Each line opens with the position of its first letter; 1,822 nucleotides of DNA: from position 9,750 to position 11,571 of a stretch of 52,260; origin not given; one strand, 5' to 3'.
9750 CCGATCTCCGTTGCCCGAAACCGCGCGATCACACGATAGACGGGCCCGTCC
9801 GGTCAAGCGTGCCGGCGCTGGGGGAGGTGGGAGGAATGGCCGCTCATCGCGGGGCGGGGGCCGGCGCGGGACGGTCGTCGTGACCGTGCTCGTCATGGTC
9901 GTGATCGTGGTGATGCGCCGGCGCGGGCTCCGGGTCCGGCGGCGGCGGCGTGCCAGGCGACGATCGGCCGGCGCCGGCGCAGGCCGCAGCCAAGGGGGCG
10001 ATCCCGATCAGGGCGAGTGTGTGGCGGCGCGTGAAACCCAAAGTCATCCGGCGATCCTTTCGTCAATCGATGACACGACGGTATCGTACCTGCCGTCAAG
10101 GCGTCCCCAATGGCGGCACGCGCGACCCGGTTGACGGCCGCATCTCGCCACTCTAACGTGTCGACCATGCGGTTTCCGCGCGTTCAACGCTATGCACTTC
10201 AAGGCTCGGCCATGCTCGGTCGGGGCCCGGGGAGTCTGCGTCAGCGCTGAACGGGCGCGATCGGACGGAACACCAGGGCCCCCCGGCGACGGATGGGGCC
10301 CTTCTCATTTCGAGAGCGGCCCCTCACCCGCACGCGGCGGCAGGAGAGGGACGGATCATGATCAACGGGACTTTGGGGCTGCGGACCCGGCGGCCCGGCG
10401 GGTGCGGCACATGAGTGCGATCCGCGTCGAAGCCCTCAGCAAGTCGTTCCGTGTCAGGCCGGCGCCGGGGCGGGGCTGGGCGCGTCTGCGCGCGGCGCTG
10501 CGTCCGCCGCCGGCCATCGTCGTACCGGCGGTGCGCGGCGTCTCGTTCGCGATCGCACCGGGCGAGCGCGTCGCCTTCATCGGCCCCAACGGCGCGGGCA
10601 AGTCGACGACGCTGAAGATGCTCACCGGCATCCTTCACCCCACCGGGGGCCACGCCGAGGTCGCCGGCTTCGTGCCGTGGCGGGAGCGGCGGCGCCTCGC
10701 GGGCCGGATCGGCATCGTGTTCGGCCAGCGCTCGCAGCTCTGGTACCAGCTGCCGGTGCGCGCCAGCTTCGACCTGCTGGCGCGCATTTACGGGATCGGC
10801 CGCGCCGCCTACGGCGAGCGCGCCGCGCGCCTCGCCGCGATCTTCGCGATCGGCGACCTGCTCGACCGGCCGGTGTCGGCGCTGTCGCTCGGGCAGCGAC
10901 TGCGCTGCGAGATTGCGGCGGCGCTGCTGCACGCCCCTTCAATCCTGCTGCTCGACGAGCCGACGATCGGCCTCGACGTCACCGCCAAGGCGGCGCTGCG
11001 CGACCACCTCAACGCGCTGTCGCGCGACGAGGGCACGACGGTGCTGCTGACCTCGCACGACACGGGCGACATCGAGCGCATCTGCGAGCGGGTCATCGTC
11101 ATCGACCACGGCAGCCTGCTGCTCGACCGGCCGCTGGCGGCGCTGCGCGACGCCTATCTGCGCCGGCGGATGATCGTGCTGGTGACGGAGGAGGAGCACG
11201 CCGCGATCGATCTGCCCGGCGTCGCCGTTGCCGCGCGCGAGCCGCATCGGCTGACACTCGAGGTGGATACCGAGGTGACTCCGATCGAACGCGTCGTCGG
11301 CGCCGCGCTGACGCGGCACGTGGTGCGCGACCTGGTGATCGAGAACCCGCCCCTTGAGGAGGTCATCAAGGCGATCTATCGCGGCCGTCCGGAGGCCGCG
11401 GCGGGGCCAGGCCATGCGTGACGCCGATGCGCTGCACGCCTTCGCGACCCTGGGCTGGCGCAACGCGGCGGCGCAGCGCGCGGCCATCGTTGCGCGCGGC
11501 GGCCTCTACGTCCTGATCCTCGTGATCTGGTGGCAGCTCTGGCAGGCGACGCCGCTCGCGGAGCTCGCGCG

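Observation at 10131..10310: Apparent four-segment leader-peptide attenuator controlling an ABC exporter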

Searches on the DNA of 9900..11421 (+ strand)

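Call 3: search_rna_families(source=window, start=9900, end=10600, threshold=evalue, max_evalue=10, show_alignments=3)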
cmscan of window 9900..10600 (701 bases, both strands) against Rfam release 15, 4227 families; matches with E-value up to 10: 1.
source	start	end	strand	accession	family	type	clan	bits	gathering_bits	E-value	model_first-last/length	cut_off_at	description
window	10314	10356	-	RF00431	SNORA55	Gene; snRNA; snoRNA; HACA-box;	-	16.9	45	0.62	9-52/135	no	Small nucleolar RNA SNORA55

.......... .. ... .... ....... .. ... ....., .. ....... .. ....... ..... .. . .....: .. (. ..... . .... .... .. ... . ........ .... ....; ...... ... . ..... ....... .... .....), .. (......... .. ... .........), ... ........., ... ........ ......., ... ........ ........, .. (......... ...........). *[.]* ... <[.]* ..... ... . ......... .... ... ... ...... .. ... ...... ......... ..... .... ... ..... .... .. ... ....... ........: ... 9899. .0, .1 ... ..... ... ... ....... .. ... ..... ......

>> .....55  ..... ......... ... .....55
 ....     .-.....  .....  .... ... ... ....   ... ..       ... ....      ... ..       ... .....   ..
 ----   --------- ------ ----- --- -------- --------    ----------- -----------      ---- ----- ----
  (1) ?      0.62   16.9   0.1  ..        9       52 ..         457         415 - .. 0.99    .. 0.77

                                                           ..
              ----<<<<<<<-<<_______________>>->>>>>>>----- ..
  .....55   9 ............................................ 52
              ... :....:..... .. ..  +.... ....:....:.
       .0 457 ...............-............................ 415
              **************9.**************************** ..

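Call 17: search_rna_families(sources=[L057, L079, L051, L072, L080, L083, L078, L082, L062, L031, L034, L035, L039, L037, L047, L053, L026, L027, L043, L060], threshold=gathering, show_alignments=2)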
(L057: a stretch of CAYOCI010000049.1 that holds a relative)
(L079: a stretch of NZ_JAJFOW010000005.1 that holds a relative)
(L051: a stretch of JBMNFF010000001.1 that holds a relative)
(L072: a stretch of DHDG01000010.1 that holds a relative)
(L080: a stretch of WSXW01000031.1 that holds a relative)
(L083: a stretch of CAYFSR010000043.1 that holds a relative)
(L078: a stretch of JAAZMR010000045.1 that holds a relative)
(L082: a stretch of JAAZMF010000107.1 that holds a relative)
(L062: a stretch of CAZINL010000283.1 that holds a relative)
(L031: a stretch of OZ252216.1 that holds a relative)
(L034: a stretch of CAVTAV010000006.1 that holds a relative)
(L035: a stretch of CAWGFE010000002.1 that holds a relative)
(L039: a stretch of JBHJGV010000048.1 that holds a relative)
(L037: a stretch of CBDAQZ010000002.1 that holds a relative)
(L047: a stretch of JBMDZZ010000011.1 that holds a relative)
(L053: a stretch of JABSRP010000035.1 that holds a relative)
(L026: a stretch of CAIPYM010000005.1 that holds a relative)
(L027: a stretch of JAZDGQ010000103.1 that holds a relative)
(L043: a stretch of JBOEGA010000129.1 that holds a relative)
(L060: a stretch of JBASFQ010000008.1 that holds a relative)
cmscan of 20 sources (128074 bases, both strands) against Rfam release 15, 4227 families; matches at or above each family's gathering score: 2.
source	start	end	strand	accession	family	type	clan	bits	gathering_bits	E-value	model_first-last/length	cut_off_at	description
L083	5776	6015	-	RF02005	group-II-D1D4-6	Intron;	CL00102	140.6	49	1e-39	1-225/225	no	Group II catalytic intron D1-D4-6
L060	2781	2867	-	RF00005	tRNA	Gene; tRNA;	CL00001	58.1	29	1.2e-09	1-71/71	no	tRNA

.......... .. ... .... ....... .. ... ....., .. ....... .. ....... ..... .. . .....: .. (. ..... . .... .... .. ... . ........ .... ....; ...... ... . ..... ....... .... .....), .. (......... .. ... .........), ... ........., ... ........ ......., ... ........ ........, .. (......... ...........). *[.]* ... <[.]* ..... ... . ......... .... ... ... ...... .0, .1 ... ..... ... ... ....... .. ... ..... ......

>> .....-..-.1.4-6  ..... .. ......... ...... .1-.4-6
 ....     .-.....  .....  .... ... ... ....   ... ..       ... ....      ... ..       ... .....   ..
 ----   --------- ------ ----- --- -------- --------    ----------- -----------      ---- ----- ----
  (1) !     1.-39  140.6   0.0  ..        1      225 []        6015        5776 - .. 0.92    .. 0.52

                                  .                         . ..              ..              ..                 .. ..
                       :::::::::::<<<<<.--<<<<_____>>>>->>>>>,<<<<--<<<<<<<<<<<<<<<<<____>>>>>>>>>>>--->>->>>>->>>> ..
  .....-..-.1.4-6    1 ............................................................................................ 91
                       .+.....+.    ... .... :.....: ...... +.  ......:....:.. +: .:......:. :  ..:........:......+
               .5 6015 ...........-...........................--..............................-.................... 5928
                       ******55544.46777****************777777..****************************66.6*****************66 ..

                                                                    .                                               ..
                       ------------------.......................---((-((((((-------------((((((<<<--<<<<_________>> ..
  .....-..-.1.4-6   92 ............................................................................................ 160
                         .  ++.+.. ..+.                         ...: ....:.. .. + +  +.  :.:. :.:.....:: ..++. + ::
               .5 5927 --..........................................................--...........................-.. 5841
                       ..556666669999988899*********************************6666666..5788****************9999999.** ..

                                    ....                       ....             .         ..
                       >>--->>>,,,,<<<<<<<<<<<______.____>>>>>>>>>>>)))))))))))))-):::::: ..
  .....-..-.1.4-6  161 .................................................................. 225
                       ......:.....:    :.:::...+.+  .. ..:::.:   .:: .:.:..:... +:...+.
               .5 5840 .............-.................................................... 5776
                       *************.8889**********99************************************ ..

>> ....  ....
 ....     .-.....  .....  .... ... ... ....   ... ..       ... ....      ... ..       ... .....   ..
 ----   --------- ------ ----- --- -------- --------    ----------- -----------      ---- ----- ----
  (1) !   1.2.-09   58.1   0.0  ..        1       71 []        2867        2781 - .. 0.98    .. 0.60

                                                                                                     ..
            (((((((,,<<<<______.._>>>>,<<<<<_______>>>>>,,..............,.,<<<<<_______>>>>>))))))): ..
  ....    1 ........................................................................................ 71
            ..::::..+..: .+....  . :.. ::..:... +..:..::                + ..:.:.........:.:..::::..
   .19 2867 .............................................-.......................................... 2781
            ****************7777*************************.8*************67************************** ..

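Call 18: search_rna_families(source=L079, start=2650, end=3020, threshold=evalue, max_evalue=10, show_alignments=2)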
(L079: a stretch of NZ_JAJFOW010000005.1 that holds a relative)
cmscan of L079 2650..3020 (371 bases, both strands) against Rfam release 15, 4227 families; matches with E-value up to 10: 2.
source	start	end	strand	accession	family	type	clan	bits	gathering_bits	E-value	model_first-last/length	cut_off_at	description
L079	2813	2918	+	RF00442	Guanidine-I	Cis-reg; riboswitch;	-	31.2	63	0.0006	1-107/107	no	Guanidine-I riboswitch aptamer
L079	2764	2807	+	RF03871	mir-5681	Gene; miRNA;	-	14.4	88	4.8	1-61/61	no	mir-5681 microRNA precursor family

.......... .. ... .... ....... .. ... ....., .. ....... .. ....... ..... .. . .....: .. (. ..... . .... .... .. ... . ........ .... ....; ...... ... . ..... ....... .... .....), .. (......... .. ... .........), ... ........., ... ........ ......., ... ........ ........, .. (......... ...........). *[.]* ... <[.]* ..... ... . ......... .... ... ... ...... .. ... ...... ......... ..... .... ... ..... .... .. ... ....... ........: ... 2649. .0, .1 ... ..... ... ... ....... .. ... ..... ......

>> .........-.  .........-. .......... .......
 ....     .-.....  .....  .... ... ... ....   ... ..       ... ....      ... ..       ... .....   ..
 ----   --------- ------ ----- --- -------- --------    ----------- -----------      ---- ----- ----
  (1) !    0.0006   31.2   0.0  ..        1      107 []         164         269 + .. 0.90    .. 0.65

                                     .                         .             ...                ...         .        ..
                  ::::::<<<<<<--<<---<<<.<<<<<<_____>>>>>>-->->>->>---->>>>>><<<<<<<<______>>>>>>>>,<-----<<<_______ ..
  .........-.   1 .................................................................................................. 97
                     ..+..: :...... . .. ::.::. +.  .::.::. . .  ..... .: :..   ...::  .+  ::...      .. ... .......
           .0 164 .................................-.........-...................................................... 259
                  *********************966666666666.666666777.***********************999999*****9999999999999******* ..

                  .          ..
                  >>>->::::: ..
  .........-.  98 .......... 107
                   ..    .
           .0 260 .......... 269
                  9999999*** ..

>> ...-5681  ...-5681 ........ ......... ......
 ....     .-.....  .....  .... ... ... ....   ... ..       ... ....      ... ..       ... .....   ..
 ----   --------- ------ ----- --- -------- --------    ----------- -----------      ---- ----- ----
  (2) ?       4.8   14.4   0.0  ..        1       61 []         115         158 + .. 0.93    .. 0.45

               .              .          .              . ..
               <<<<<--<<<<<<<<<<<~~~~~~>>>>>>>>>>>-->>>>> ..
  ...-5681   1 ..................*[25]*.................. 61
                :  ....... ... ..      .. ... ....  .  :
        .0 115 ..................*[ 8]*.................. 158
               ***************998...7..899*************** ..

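Call 50: search_rna_families(sources=[L050, L055, L058, L063, L049, L052, L059, L054, L056, L081, L004, L005, L006, L007, L008, L010, L012, L015, L021, L022], threshold=gathering)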
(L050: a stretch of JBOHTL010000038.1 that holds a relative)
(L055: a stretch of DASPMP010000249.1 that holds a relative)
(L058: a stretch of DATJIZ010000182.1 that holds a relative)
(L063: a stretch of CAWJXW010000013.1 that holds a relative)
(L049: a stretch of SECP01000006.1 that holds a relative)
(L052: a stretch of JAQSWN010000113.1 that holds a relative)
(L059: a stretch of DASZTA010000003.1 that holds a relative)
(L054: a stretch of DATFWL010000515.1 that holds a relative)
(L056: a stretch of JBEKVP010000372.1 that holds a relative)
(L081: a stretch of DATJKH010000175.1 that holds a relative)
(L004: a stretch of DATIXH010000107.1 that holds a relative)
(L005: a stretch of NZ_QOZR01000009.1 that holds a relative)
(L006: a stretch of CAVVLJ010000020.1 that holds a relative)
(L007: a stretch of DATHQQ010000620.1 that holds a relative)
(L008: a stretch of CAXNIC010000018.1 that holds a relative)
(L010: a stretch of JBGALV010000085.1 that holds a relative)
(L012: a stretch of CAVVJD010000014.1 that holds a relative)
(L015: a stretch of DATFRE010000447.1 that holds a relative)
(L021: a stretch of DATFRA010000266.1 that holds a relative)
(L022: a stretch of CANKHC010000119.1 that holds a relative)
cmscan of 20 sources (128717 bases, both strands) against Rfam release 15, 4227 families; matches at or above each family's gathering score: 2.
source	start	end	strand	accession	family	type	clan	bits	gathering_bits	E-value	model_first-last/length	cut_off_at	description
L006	789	1006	+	RF02005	group-II-D1D4-6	Intron;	CL00102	164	49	3.7e-47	1-225/225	no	Group II catalytic intron D1-D4-6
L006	2587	2661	+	RF00029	Intron_gpII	Intron;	-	50.3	40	1.3e-06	1-77/77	no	Group II catalytic intron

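Call 61: build_rna_model(alignment_id=A4)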
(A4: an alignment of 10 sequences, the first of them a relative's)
Model R1 built from alignment A4 (10 sequences, 99 columns); structure: RNAalifold consensus.
model positions 89; base pairs 15; branch points 0; effective number of sequences 2.56; information 0.641 bits per position. Calibrated on 0.2 Mb of random sequence (short: E-values are rough).
structure used (alignment columns):
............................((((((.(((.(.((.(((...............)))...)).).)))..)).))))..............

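Call 62: search_with_rna_model(model_id=R1, sources=[window, L086, L087, L090, L004, L005, L006, L007, L008, L009, L010, L011, L012, L013, L014, L015, L016, L017, L018, L019, L020, L021, L022, L023, L025, L042, L024, L046, L074, L077, L050, L058, L063, L049, L052, L059, L054, L056, L081, L071], max_evalue=1, make_alignment=true)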
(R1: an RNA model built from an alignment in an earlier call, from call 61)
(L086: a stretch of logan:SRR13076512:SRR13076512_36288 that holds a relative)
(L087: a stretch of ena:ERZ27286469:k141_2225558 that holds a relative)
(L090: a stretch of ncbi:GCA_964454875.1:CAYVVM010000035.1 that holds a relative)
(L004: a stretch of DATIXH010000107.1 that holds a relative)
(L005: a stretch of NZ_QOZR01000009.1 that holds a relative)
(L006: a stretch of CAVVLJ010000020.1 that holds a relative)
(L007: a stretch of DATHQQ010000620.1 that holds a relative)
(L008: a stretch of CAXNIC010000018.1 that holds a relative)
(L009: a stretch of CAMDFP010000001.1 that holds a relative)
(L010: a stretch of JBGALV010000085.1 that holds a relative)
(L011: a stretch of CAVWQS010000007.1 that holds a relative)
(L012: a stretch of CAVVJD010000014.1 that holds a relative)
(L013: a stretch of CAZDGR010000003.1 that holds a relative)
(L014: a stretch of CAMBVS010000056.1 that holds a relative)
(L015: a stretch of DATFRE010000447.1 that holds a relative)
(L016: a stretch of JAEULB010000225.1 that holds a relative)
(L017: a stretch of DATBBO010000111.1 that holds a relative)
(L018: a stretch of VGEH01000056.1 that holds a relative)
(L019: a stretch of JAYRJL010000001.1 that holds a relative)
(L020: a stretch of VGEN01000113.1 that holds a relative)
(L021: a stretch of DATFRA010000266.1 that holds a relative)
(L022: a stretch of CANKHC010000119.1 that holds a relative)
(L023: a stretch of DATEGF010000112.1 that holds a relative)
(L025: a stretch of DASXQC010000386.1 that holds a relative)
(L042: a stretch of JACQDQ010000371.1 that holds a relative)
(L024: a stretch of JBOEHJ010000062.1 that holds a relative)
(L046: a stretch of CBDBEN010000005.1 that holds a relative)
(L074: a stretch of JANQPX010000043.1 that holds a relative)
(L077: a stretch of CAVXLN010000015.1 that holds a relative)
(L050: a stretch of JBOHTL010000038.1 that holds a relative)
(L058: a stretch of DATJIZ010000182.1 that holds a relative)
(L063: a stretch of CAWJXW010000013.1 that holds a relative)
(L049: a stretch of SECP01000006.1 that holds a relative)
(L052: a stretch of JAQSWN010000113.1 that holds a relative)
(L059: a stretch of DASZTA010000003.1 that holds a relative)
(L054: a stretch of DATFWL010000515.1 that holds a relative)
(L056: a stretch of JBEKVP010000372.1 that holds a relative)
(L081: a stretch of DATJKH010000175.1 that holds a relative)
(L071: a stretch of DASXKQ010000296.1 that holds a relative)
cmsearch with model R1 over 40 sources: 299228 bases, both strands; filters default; matches with E-value up to 1: 19.
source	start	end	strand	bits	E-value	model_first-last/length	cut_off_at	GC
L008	2868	2955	+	95.2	3.8e-17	1-89/89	no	0.67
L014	2862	2949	+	94.6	5.1e-17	1-89/89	no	0.67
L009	2764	2851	+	93.5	8.7e-17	1-89/89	no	0.66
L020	2863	2949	+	92.7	1.3e-16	1-89/89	no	0.7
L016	2865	2956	+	92.6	1.3e-16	1-89/89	no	0.66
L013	2864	2955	+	91.3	2.5e-16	1-89/89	no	0.68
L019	2867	2958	+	91.1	2.7e-16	1-89/89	no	0.67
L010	2852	2943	+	89.4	6.3e-16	1-89/89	no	0.65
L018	2859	2944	+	62.2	2.6e-10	1-89/89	no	0.6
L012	2876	2966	+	58.2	1.8e-09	1-89/89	no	0.71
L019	2880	2971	-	24.5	0.016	1-89/89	no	0.71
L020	2873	2961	-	21.1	0.083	1-89/89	no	0.73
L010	2865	2956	-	20.1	0.13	1-89/89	no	0.67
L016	2877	2969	-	18.8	0.26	1-89/89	no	0.7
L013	2876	2968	-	18.7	0.26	1-89/89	no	0.72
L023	1938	2030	-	18.5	0.29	1-89/89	no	0.72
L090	1414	1515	+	17.7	0.43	1-89/89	no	0.7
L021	2878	2959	+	16.5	0.76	1-89/89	no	0.73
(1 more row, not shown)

Alignment A5: 19 matches aligned to the model, 141 columns, each read 5' to 3' on its own strand. Consensus structure (alignment columns), stored with it:
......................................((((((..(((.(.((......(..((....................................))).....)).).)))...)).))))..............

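Call 68: search_rna_families(source=L057, start=2680, end=3010, threshold=evalue, max_evalue=1)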
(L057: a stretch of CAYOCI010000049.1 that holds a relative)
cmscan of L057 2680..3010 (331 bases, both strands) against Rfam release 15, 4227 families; matches with E-value up to 1: 1.
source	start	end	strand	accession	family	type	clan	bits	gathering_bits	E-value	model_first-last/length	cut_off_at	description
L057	2831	2927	+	RF00442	Guanidine-I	Cis-reg; riboswitch;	-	50.8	63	2.2e-08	1-107/107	no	Guanidine-I riboswitch aptamer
